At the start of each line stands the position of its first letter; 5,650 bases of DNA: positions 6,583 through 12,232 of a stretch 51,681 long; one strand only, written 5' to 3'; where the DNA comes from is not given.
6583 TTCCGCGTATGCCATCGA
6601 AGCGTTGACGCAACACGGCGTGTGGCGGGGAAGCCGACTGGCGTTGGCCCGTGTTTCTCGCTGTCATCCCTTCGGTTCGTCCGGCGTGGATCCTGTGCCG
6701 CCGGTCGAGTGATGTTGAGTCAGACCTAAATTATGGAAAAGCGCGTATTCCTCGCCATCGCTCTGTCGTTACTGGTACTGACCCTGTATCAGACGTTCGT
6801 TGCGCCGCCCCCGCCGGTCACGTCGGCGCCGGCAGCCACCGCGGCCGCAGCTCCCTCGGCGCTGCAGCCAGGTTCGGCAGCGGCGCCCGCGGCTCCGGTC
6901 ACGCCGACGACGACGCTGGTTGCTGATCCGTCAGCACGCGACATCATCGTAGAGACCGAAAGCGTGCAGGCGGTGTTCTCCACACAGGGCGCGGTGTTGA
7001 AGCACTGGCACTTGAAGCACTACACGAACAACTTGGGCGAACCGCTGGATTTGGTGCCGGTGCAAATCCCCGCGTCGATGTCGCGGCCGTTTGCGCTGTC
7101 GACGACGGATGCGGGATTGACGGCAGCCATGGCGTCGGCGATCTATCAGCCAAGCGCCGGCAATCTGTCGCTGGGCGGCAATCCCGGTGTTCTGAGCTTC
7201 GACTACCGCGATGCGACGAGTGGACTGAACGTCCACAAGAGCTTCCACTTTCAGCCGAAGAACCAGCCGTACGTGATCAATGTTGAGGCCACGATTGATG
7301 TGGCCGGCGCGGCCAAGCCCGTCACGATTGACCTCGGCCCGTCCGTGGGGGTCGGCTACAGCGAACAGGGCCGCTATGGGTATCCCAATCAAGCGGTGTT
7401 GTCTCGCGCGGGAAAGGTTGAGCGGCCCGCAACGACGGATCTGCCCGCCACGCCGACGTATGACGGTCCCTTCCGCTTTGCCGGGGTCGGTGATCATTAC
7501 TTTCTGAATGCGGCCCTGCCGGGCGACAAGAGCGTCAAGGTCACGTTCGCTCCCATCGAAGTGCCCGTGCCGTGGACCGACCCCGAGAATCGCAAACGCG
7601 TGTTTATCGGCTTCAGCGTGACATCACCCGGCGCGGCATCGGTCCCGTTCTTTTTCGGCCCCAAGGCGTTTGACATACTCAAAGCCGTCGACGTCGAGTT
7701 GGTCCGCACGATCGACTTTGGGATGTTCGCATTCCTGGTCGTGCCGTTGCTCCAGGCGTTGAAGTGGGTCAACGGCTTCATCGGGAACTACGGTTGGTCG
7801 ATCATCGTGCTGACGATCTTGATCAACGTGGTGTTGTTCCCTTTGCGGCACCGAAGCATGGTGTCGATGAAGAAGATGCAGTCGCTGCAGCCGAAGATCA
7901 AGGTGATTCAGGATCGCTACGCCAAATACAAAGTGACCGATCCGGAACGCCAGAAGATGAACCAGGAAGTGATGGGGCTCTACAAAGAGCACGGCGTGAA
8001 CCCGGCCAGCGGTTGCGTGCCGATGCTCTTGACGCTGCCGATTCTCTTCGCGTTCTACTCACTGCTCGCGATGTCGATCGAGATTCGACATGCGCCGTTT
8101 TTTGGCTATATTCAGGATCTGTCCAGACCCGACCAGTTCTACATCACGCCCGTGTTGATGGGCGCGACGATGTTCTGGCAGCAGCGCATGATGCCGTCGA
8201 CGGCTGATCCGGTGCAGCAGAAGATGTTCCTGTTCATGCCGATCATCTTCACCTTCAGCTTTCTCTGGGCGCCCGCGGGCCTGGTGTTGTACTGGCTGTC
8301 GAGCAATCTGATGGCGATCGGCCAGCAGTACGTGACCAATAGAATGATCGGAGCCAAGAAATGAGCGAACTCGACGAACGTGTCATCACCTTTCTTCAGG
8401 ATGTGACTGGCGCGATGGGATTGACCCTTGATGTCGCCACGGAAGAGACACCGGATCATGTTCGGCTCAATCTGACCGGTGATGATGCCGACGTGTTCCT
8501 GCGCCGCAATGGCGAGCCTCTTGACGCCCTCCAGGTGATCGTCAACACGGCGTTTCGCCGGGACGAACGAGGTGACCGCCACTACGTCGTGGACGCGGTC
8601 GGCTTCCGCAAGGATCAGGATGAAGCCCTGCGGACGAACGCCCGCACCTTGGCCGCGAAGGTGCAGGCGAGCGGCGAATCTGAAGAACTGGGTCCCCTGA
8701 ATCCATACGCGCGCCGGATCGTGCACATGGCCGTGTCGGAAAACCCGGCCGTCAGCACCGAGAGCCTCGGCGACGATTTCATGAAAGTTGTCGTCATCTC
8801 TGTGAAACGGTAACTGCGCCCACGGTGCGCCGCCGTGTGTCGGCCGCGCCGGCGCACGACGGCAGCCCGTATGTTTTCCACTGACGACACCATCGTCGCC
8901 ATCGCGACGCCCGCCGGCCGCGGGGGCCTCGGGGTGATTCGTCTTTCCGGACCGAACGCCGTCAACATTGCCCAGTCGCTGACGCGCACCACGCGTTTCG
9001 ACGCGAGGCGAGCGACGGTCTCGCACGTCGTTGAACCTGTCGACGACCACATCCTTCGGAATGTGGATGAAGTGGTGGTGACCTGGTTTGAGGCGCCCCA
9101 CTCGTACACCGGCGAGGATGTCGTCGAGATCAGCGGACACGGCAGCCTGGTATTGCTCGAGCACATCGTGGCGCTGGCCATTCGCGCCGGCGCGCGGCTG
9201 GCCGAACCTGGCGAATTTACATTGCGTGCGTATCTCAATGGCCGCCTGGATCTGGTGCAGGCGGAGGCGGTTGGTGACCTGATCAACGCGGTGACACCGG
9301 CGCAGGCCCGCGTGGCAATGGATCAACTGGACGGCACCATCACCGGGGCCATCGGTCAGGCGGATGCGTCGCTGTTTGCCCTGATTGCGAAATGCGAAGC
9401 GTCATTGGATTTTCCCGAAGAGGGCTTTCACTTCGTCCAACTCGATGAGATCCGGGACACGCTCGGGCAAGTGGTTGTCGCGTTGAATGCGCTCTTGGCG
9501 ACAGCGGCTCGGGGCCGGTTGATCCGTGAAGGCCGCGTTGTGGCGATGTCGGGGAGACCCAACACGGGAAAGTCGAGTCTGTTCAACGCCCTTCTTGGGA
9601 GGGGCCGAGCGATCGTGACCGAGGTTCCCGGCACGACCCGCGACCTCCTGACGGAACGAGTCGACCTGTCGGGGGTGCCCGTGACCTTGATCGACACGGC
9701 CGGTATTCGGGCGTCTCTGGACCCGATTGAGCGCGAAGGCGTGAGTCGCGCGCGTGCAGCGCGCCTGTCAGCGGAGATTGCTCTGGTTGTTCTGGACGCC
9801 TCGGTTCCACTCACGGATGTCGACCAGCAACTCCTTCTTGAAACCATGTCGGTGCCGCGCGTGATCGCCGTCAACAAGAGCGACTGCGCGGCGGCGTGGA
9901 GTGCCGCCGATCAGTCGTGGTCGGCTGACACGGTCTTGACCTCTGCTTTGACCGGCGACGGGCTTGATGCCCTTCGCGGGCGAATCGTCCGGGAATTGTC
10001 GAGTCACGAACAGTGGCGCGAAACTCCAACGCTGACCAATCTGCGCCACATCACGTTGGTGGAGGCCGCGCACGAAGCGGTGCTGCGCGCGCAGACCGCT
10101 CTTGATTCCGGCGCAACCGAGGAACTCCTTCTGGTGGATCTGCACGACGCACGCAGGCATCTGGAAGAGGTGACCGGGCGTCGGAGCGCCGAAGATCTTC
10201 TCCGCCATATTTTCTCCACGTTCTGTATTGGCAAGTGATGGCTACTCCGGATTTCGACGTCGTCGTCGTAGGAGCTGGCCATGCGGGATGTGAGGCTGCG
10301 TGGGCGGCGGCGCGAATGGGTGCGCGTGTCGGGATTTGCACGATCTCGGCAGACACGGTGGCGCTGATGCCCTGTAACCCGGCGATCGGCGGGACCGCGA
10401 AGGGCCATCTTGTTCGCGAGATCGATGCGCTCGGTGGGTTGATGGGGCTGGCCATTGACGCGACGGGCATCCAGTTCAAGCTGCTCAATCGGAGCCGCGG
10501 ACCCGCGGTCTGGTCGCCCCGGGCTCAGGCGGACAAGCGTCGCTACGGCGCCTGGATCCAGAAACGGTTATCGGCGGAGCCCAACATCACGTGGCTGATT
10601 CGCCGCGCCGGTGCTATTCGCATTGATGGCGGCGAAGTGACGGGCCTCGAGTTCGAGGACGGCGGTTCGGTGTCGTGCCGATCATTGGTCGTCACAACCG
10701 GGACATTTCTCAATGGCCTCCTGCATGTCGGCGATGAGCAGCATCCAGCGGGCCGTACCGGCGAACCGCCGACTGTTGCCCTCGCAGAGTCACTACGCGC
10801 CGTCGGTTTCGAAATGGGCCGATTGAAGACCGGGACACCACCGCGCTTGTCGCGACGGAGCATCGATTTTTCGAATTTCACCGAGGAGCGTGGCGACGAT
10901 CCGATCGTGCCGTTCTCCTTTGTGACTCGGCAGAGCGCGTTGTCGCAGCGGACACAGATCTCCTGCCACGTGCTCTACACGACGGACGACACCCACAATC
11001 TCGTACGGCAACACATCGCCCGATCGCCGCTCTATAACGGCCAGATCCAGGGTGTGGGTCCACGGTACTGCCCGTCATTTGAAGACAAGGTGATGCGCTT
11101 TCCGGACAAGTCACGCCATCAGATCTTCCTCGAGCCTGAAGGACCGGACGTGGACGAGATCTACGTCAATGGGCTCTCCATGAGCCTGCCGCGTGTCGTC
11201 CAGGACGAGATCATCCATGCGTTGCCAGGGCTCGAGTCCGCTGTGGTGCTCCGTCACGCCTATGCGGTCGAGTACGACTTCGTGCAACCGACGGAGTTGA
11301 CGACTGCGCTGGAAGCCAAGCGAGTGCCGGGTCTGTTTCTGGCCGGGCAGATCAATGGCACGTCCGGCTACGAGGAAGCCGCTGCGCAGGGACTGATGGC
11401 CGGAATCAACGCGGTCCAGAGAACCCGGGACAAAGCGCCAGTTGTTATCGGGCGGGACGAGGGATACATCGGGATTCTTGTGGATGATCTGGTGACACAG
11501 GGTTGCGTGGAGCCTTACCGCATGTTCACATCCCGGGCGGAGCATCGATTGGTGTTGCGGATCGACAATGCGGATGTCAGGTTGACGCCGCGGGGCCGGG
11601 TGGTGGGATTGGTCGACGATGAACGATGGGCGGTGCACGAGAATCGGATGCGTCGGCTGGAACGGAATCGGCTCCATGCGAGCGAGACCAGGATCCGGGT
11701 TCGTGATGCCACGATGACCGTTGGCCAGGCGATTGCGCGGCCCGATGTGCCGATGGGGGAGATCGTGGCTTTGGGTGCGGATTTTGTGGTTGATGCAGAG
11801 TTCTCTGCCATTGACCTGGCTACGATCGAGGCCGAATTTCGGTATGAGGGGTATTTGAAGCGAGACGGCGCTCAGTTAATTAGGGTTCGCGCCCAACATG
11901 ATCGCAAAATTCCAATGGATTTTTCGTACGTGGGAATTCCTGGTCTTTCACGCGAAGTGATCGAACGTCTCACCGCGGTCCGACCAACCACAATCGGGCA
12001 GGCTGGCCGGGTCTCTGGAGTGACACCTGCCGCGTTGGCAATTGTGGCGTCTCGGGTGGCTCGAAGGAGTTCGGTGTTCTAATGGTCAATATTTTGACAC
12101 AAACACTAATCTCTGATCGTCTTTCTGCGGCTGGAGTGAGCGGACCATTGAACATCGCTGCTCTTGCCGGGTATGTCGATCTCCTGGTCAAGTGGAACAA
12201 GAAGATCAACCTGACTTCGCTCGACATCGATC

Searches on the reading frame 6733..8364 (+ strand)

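Call 48: search_protein_families(library=pfam, proteins=[window:6733-8364:+], max_evalue=0.00001)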
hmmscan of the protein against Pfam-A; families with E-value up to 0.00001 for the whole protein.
window:6733-8364:+ (543 aa): 2 families
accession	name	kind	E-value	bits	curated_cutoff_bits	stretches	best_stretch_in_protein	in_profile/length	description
PF02096.25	60KD_IMP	-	6.9e-58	195.7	35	1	353-537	1-163/163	60Kd inner membrane protein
PF14849.12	YidC_periplas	-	4.1e-20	73.3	24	1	71-340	2-281/283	YidC periplasmic domain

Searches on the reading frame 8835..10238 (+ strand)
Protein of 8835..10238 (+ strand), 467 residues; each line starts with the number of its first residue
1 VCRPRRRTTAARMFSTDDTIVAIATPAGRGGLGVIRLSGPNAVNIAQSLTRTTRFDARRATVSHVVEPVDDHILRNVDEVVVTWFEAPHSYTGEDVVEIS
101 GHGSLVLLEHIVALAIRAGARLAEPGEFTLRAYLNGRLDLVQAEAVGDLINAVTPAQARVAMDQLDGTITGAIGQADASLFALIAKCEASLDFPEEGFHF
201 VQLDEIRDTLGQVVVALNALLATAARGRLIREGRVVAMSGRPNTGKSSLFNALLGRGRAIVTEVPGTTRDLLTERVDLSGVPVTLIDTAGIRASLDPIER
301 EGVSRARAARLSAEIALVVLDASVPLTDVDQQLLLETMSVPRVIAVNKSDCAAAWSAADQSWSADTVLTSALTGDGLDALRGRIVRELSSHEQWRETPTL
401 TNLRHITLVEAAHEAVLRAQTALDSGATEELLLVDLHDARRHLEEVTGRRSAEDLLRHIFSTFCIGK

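Call 48: search_protein_families(library=pfam, proteins=[window:8835-10238:+], max_evalue=0.00001)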
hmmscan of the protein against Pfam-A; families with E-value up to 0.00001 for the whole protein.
window:8835-10238:+ (467 aa): 4 families
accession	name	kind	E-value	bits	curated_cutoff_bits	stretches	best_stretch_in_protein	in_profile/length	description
PF12631.12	MnmE_helical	-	1.8e-48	165.9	40.1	1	140-464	1-211/211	MnmE helical domain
PF10396.14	TrmE_N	-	1.7e-39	135.1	29.8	1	19-137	1-117/117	GTP-binding protein TrmE N-terminus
PF01926.29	MMR_HSR1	-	9.3e-24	84.2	21.9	1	236-348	2-113/113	50S ribosome-binding GTPase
PF02421.24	FeoB_N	-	9.4e-12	45.2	27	1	235-354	2-120/156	Ferrous iron transport protein B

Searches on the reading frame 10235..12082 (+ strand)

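Call 48: search_protein_families(library=pfam, proteins=[window:10235-12082:+], max_evalue=0.00001)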
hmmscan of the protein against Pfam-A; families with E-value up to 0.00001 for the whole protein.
window:10235-12082:+ (615 aa): 4 families
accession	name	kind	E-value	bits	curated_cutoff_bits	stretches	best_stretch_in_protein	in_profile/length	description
PF01134.28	GIDA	-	1e-154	515.8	22.1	1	8-400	1-390/391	Glucose inhibited division protein A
PF13932.14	SAM_GIDA_C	-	8.4e-20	70.8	27.1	1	550-603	2-55/57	tRNA modifying enzyme MnmG/GidA C-terminal helical bundle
PF12831.13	FAD_oxidored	-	1.3e-07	31.8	27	1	8-177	1-164/416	FAD dependent oxidoreductase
PF07992.20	Pyr_redox_2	-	5.2e-07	29.8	26.1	1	7-157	1-109/291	Pyridine nucleotide-disulphide oxidoreductase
